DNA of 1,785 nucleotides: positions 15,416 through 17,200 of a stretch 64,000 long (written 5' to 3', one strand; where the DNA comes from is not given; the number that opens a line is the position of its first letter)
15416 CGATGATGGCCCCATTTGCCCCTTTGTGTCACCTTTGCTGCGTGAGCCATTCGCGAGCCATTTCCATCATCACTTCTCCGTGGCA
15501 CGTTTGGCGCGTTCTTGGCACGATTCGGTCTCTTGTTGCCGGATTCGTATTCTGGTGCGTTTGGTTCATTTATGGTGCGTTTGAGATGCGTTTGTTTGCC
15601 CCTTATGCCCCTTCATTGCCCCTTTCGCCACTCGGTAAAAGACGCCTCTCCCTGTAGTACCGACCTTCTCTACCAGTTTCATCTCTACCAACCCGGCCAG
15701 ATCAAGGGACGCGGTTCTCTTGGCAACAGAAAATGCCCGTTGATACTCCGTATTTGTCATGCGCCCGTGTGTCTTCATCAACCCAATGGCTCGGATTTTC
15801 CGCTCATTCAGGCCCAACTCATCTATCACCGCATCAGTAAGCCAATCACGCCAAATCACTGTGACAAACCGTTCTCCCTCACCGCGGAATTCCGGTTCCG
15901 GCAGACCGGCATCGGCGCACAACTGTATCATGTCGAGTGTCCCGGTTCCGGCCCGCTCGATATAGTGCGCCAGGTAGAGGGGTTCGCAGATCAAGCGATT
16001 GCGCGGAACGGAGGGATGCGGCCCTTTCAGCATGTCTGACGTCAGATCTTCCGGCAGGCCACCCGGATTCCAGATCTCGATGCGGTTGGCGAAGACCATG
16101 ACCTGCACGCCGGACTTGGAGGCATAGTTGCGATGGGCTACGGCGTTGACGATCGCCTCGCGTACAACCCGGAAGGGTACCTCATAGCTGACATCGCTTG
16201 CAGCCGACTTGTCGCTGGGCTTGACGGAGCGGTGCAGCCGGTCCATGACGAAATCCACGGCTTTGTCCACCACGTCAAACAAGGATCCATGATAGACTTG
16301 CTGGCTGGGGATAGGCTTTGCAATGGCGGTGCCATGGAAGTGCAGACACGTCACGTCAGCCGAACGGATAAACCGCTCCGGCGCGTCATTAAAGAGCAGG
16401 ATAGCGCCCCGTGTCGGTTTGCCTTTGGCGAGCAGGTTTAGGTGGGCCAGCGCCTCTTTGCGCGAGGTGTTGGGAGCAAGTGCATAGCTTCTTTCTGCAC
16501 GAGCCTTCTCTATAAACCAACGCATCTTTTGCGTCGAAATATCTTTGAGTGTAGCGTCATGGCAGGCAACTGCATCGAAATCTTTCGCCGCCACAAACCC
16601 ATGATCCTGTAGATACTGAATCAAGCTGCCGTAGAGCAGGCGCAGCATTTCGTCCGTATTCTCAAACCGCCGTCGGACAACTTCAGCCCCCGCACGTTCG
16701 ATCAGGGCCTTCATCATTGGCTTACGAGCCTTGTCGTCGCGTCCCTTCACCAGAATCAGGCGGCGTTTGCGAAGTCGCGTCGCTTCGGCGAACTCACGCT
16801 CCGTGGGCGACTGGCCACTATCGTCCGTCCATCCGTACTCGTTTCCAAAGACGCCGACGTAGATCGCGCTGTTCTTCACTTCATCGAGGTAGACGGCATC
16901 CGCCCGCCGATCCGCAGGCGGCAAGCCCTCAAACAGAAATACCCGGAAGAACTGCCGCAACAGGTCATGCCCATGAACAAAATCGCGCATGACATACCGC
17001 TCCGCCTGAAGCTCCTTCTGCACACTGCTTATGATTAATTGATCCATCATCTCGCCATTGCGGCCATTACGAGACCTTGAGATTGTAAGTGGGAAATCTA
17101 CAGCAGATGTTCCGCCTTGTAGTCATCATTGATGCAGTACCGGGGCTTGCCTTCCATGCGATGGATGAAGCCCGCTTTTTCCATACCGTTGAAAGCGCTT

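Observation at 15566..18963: Tandem paralogous Schlafen-like AlbA_2/HATPase_c_4 proteins with different N-terminal additions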

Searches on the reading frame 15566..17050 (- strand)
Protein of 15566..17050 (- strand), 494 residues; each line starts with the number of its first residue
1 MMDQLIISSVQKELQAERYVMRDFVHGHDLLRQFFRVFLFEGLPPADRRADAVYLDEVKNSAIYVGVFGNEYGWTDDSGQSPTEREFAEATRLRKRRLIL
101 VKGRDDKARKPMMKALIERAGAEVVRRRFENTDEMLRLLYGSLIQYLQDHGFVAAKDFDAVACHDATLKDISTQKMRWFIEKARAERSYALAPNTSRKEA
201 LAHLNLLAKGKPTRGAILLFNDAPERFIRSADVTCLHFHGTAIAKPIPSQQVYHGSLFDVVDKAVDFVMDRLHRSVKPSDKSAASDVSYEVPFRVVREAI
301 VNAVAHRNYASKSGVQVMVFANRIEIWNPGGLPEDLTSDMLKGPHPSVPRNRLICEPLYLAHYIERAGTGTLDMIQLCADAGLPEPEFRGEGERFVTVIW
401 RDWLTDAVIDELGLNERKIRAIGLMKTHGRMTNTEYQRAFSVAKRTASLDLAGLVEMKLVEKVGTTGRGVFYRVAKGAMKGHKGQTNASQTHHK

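Call 3: search_protein_families(library=pfam, proteins=[window:15566-17050:-], max_evalue=0.01)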
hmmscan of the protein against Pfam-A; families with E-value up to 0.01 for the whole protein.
window:15566-17050:- (494 aa): 2 families
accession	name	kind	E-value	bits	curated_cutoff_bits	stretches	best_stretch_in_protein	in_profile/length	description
PF13749.12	HATPase_c_4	-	3e-20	72.5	26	1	314-398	3-88/89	Putative ATP-dependent DNA helicase recG C-terminal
PF13271.11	DUF4062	-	1.3e-15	57.8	24.7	1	7-90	4-82/82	Domain of unknown function (DUF4062)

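Call 4: search_protein_families(library=padloc, proteins=[window:15566-17050:-], max_evalue=0.01)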
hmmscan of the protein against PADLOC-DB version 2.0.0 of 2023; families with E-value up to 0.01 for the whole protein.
window:15566-17050:- (494 aa): 3 families
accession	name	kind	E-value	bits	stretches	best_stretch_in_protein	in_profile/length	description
PDLC02402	Aga_SIR2-PNTD1-PNTD2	-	7.2e-15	52.2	1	195-341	350-492/876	Class I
PDLC02394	pAgo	-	1.6e-09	34.1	1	212-388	231-423/1121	-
PDLC02418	Aga_SIR2-Kinase-PNTD1-PNTD2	-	2.8e-09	33.7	1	252-340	284-369/756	Class I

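Call 8: find_homologous_proteins(query=window:15566-17050:-)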
Query window:15566-17050:- (494 aa): 3406 proteins with E <= 0.001 among 8000 candidates; the best 120 are listed.
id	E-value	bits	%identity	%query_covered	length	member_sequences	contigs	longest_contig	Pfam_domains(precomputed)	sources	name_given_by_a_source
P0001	0.0e+0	1081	100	96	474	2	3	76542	PF13749.13,PF13271.12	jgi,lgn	-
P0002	2.4e-273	925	84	96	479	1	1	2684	PF13749.13,PF13271.12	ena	-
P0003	4.1e-249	845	75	99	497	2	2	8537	PF13749.13,PF13271.12,PF08220.19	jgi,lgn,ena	-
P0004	1.3e-242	824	74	98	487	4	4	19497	PF13749.13,PF13271.12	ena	-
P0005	2.8e-240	816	73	98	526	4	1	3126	PF13412.13,PF13749.13,PF13271.12,PF08220.19,PF25213.2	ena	-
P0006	4.8e-239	812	74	96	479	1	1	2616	PF13749.13,PF13271.12,PF08220.19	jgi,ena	-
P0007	5.0e-239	812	74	97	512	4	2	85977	PF13749.13,PF13271.12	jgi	-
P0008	2.8e-237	806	75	96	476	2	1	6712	PF13749.13,PF22168.3,PF13271.12,PF08220.19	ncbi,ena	-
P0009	5.0e-237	805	74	96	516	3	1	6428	PF13749.13,PF13271.12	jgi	-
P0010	2.3e-236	803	74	96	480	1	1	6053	PF13749.13,PF13271.12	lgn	-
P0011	2.3e-234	797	73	95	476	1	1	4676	PF13749.13,PF22168.3,PF13271.12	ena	-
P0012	3.5e-234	796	71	98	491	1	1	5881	PF13412.13,PF13749.13,PF13271.12,PF08220.19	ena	-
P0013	8.4e-233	792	74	95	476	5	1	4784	PF13749.13,PF13271.12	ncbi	-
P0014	1.0e-232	791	72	99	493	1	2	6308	PF13749.13,PF22168.3,PF13271.12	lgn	-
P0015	9.5e-232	788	75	95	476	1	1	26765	PF13749.13,PF22168.3,PF13271.12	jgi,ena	-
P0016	3.4e-231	786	71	98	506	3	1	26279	PF13749.13,PF13271.12,PF08220.19,PF25213.2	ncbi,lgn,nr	ncbi:MAG: DUF4062 domain-containing protein [candidate division NC10 bacterium]|nr:DUF4062 domain-co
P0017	3.4e-231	786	70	98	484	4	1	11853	PF13749.13,PF13271.12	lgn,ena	-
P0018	6.5e-230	782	74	95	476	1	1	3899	PF13749.13,PF22168.3,PF13271.12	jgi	-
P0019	1.1e-229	781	72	96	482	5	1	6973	PF13749.13,PF13271.12,PF12802.14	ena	-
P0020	4.9e-229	779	69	97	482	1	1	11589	PF13749.13,PF13271.12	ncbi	-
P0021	1.1e-228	778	71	98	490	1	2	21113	PF13749.13,PF22168.3,PF13271.12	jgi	jgi:predicted HTH transcriptional regulator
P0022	1.5e-227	774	70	98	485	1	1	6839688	PF13412.13,PF13749.13,PF13271.12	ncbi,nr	ncbi:MAG: DUF4062 domain-containing protein [Desulfobacterales bacterium]|nr:MAG: DUF4062 domain-con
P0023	3.4e-227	773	73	95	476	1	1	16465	PF13749.13,PF22168.3,PF13271.12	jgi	jgi:predicted HTH transcriptional regulator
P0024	8.6e-227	772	71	98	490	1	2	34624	PF13749.13,PF13271.12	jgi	jgi:ATP-dependent DNA helicase RecG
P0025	1.9e-225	767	68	99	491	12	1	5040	PF13749.13,PF13271.12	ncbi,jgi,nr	ncbi:MAG: transcriptional regulator [Deltaproteobacteria bacterium]|nr:MAG: transcriptional regulato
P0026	3.1e-225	767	68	98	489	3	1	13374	PF13749.13,PF13271.12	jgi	-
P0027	1.8e-224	764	71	96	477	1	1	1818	PF13749.13,PF22168.3,PF13271.12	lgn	-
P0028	2.2e-222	757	68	98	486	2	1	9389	PF13749.13,PF13271.12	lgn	-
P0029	5.7e-222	756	69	97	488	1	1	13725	PF13749.13,PF13271.12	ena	-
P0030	8.5e-222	755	69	98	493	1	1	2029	PF13749.13,PF13271.12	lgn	-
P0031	7.0e-221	752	68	98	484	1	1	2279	PF13749.13,PF13271.12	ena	-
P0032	1.3e-220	751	67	99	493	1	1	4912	PF13749.13,PF13271.12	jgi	jgi:predicted HTH transcriptional regulator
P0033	1.0e-219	748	70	97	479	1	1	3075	PF13749.13,PF13271.12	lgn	-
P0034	1.6e-219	748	71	95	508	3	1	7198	PF13749.13,PF13271.12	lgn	-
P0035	6.9e-219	746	68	96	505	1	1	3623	PF13749.13,PF13271.12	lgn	-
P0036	3.4e-218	743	69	95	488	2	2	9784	PF13749.13,PF13271.12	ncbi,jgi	-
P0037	4.8e-218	743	69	95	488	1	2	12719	PF13749.13,PF13271.12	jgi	-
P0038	6.3e-218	742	67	99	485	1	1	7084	PF13749.13,PF13271.12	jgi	jgi:predicted HTH transcriptional regulator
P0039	2.2e-217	741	69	95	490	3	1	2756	PF13749.13,PF13271.12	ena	-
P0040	7.1e-216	736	69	96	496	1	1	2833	PF13749.13,PF13271.12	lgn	-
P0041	2.9e-215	734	68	96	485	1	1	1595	PF13749.13,PF13271.12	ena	-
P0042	8.3e-215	732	68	97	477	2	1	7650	PF13749.13,PF13271.12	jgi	-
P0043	9.4e-215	732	68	96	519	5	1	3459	PF13749.13,PF22168.3,PF13271.12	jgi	-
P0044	3.3e-214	730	67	98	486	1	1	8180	PF13749.13,PF13271.12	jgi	jgi:predicted HTH transcriptional regulator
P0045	4.8e-214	730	72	89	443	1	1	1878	PF08279.19,PF13749.13,PF13271.12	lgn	-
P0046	7.3e-214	729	68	96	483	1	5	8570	PF13749.13,PF13271.12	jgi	-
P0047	1.2e-213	728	67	99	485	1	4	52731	PF13749.13,PF13271.12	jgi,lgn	-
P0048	1.4e-213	728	68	96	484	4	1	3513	PF13749.13,PF13271.12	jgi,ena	-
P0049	1.8e-213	728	68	95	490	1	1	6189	PF13749.13,PF13271.12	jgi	jgi:predicted HTH transcriptional regulator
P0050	2.9e-213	727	68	96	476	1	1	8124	PF13749.13,PF13271.12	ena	-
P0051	4.0e-213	727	68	96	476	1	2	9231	PF13749.13,PF13271.12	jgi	jgi:ATP-dependent DNA helicase RecG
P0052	6.1e-213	726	68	96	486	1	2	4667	PF13749.13,PF13271.12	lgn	-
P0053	1.0e-212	725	67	96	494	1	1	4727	PF13749.13,PF13271.12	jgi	jgi:predicted HTH transcriptional regulator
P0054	2.8e-211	721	67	95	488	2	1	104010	PF13749.13,PF13271.12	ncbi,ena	-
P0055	1.0e-210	719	69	96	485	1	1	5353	PF13749.13,PF13271.12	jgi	-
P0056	1.1e-210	719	67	96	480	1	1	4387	PF13749.13,PF13271.12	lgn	-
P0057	2.2e-210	718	65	98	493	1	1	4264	PF13749.13,PF13271.12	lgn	-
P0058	2.4e-210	718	67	96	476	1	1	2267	PF13749.13,PF13271.12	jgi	-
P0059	2.5e-210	717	67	97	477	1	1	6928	PF13749.13,PF13271.12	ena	-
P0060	2.7e-210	717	66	95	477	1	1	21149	PF13749.13,PF13271.12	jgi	jgi:ATP-dependent DNA helicase RecG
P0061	5.6e-210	716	67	100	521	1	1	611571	PF13749.13,PF13271.12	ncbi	-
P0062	4.8e-209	713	73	85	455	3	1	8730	PF13749.13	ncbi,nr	ncbi:MAG: ATP-binding protein [Syntrophales bacterium]|nr:ATP-binding protein [Syntrophales bacteriu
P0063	3.0e-208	711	66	95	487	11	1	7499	PF13749.13,PF13271.12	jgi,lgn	jgi:ATP-dependent DNA helicase RecG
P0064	8.5e-208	709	65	97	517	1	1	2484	PF13749.13,PF13271.12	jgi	jgi:predicted HTH transcriptional regulator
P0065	4.8e-207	707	66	94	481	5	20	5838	PF13749.13,PF21248.4,PF13271.12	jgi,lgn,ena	-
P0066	6.9e-207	706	65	96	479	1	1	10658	PF13749.13,PF13271.12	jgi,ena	-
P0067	9.6e-207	706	65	96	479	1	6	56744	PF13749.13,PF13271.12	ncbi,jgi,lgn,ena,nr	ncbi:MAG: transcriptional regulator [Desulfobacterales bacterium CG07_land_8_20_14_0_80_52_14]|nr:MA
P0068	1.2e-206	705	66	98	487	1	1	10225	PF13749.13,PF13271.12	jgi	jgi:predicted HTH transcriptional regulator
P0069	1.8e-206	705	65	96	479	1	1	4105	PF13749.13,PF13271.12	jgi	-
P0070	2.0e-206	705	64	97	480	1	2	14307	PF13749.13,PF13271.12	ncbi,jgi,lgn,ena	-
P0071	2.4e-206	704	65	96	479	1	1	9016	PF13749.13,PF13271.12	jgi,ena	-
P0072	3.3e-206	704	65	96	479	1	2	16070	PF13749.13,PF13271.12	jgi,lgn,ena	-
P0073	8.1e-206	703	66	96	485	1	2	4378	PF13749.13,PF22168.3,PF13271.12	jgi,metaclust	metaclust:\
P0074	1.0e-204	699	63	98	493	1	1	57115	PF13749.13,PF13271.12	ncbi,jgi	-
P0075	1.1e-203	696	64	96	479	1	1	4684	PF13749.13,PF13271.12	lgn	-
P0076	7.9e-202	689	64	98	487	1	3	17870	PF13749.13,PF13271.12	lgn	-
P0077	1.4e-201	689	67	95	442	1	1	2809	PF13749.13,PF13271.12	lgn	-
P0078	2.9e-201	688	64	95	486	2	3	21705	PF13749.13,PF13271.12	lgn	-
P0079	1.4e-197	675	63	96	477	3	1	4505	PF13749.13,PF13271.12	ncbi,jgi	-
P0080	1.5e-197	675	62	98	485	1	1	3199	PF13749.13,PF13271.12,PF08220.19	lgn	-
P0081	1.6e-197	675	73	83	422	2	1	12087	PF13749.13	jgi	jgi:predicted HTH transcriptional regulator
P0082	1.1e-196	672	63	95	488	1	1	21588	PF13749.13,PF13271.12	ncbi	-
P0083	2.9e-193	661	62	96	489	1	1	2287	PF13749.13,PF13271.12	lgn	-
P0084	4.0e-193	661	60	99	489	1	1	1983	PF13749.13,PF13271.12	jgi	-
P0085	7.6e-192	656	60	95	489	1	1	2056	PF13749.13,PF13271.12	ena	-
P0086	9.6e-192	656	62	95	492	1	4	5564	PF13749.13,PF13271.12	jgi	jgi:ATP-dependent DNA helicase RecG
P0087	6.8e-191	653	61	95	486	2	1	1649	PF13749.13,PF13271.12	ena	-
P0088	7.4e-190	650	61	96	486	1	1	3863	PF13749.13,PF13271.12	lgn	-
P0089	8.7e-190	650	61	95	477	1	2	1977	PF13749.13,PF13271.12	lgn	-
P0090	6.7e-188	643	60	98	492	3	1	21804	PF13749.13,PF22168.3,PF13271.12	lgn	-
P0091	1.6e-186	639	61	95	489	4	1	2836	PF13749.13,PF13271.12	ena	-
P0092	3.6e-183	628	74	75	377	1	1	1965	PF13749.13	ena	-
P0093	1.9e-180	619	57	98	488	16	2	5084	PF13749.13,PF13271.12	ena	-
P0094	2.8e-176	605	58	96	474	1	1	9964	PF13749.13,PF13271.12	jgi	-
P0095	6.9e-175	601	54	97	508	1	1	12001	PF13749.13,PF13271.12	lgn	-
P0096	3.2e-174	598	55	97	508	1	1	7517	PF13749.13,PF13271.12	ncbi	-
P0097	1.1e-173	597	56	98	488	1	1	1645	PF13749.13,PF13271.12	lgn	-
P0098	5.6e-173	594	54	97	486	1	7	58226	PF13749.13,PF13271.12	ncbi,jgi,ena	-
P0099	1.0e-172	593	54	99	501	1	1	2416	PF13749.13,PF13271.12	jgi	jgi:predicted HTH transcriptional regulator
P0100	1.8e-172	593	55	97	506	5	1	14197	PF13749.13,PF13271.12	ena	-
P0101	2.6e-172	592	55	97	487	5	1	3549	PF13749.13,PF13271.12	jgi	-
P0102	3.0e-172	592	54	97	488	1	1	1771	PF13749.13,PF13271.12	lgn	-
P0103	3.5e-172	592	56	98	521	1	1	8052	PF13749.13,PF13271.12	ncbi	-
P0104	4.0e-172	591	55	97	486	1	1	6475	PF13749.13,PF13271.12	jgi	jgi:ATP-dependent DNA helicase RecG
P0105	4.8e-172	591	56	98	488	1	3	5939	PF13749.13,PF13271.12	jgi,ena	-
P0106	4.8e-172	591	54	98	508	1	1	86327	PF13749.13,PF13271.12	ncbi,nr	ncbi:MAG: DUF4062 domain-containing protein [Kiritimatiellae bacterium]|nr:DUF4062 domain-containing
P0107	9.8e-172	590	56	98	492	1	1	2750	PF13749.13,PF13271.12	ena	-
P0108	1.3e-171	590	55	96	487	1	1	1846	PF13749.13,PF13271.12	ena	-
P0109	1.8e-171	589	56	98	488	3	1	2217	PF13749.13,PF13271.12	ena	-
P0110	1.9e-171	589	55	97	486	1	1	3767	PF13749.13,PF13271.12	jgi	jgi:ATP-dependent DNA helicase RecG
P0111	1.9e-171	589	55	98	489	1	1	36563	PF13749.13,PF13271.12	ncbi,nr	ncbi:MAG: DUF4062 domain-containing protein [Deltaproteobacteria bacterium]|nr:DUF4062 domain-contai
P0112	2.5e-171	589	56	98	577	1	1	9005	PF13749.13,PF13271.12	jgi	jgi:predicted HTH transcriptional regulator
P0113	2.6e-171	589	54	97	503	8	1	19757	PF13749.13,PF13271.12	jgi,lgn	jgi:predicted HTH transcriptional regulator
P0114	4.0e-171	588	56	98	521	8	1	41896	PF13749.13,PF13271.12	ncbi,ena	-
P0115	4.9e-171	588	54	97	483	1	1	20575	PF13749.13,PF13271.12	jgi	jgi:ATP-dependent DNA helicase RecG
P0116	5.3e-171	588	55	98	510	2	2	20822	PF13749.13,PF13271.12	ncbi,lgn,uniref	ncbi:DUF4062 domain-containing protein [Candidatus Methylomirabilis sp.]|uniref:DUF4062 domain-conta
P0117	7.7e-171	587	56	97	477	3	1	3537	PF13749.13,PF13271.12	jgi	jgi:predicted HTH transcriptional regulator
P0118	7.7e-171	587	55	99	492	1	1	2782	PF13749.13,PF13271.12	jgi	jgi:ATP-dependent DNA helicase RecG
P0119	1.1e-170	587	54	98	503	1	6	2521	PF13749.13,PF13271.12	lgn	-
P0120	1.3e-170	586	55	96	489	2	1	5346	PF13749.13,PF13271.12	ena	-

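Call 12: find_related_loci(query=A1, collection=genome_contigs, flank=10000)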
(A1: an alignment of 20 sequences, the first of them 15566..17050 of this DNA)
Query A1 (494 aa) in genome_contigs; peptide patterns used: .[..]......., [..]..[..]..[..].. (x = any residue, [..] = any of these).
243 stretches matched a pattern; 214 encode a relative of the query (tblastn E <= 1e-3); the best 80 are kept; 80 distinct loci.
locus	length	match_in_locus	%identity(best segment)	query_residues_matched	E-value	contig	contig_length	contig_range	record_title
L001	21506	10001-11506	70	2-487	0e+0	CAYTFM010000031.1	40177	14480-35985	MAG TPA_asm: uncultured Victivallales bacterium isolate binchicken_co232_176 genome assembly, contig: NODE_1595_length_4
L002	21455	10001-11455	70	1-484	0e+0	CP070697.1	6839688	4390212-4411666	MAG: Desulfobacterales bacterium isolate bin589 chromosome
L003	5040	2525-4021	67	1-493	0e+0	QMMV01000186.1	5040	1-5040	MAG: Deltaproteobacteria bacterium isolate B23_G16 B23_Guay16_scaffold_18507, whole genome shotgun sequence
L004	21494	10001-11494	67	2-494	0e+0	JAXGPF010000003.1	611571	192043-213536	MAG: Kiritimatiellia bacterium isolate AnMBR.bin297 bin297_3, whole genome shotgun sequence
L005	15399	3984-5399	67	1-472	0e+0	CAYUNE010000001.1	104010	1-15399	MAG TPA_asm: uncultured Desulfobulbia bacterium isolate binchicken_co219_319 genome assembly, contig: k141_127936, whole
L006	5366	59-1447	66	2-464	0e+0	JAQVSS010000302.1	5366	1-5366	MAG: Kiritimatiellae bacterium isolate STF1_28 NODE_60527_length_5366_cov_7.118916_Sandtown_F1, whole genome shotgun seq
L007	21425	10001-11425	65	1-476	0e+0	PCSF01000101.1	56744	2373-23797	MAG: Desulfobacterales bacterium CG23_combo_of_CG06-09_8_20_14_all_52_9 CG23_scaffold_579_c, whole genome shotgun sequen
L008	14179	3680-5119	64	1-480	0e+0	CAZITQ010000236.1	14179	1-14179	MAG TPA_asm: uncultured Rickettsiales bacterium isolate binchicken_co141_528 genome assembly, contig: NODE_17701_length_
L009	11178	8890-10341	64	2-489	0e+0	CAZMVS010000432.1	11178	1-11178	MAG TPA_asm: uncultured Planctomycetales bacterium isolate SRP067234_co1_13 genome assembly, contig: k99_268055, whole g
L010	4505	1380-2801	63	1-475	0e+0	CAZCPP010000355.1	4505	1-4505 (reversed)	MAG TPA_asm: uncultured Anaerolineaceae bacterium isolate binchicken_co97_16 genome assembly, contig: NODE_65812_length_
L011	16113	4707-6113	63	2-472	0e+0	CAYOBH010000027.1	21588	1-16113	MAG TPA_asm: uncultured Verrucomicrobiota bacterium isolate SRP263991_co2_653 genome assembly, contig: NODE_2854_length_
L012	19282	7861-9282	71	2-476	0e+0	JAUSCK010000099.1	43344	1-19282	MAG: Elusimicrobiota bacterium isolate E14_concoct.bin.112_sub E14_k141_526443, whole genome shotgun sequence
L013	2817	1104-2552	57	2-484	0e+0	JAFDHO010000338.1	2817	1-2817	MAG: Deltaproteobacteria bacterium isolate Meg22_1214_Bin_272 Meg22_1214_Bin_272_scaffold_149426, whole genome shotgun s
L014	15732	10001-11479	53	5-494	1e-177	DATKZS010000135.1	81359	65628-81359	MAG TPA_asm: bacterium isolate SMAG_U14251 k141_841387, whole genome shotgun sequence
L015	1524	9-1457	55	5-486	0e+0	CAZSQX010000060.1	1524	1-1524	MAG TPA_asm: uncultured bacterium isolate binchicken_co107_287 genome assembly, contig: NODE_197596_length_1524_cov_11.4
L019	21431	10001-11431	54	5-481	4e-173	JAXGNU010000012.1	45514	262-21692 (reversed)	MAG: Thermovirgaceae bacterium isolate AnMBR.bin263 bin263_12, whole genome shotgun sequence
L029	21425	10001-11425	54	1-476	1e-168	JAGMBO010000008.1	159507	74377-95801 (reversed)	MAG: Candidatus Eisenbacteria bacterium isolate RS_16_23 ZL425.bin.23.fa_8, whole genome shotgun sequence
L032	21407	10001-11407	53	4-472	2e-168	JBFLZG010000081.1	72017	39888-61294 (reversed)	MAG: bacterium isolate MAG105 MAG105_81, whole genome shotgun sequence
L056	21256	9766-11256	51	5-494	3e-159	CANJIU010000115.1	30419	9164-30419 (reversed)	MAG: Opitutae bacterium isolate RH-23may17-1042 genome assembly, contig: RH-23may17-C10597, whole genome shotgun sequenc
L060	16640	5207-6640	52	27-494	1e-155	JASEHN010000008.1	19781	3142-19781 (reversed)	MAG: Thermodesulfobacteriota bacterium isolate Yes70-24 NODE_1014_length_19781_cov_6.597688, whole genome shotgun sequen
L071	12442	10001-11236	55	4-413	4e-147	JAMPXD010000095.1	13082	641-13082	MAG: Geobacteraceae bacterium isolate R2F_R2FSRR_metabat.21 R2F_C2658, whole genome shotgun sequence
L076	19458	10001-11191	54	5-401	3e-145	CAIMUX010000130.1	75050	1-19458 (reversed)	MAG: Candidatus Eisenbacteria bacterium isolate Loclat_bin-10216 genome assembly, contig: bin-10216:130/142, whole genom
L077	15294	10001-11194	54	4-401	6e-145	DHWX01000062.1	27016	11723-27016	MAG TPA_asm: Polaromonas sp. UBA5171 UBA5171_contig_2512, whole genome shotgun sequence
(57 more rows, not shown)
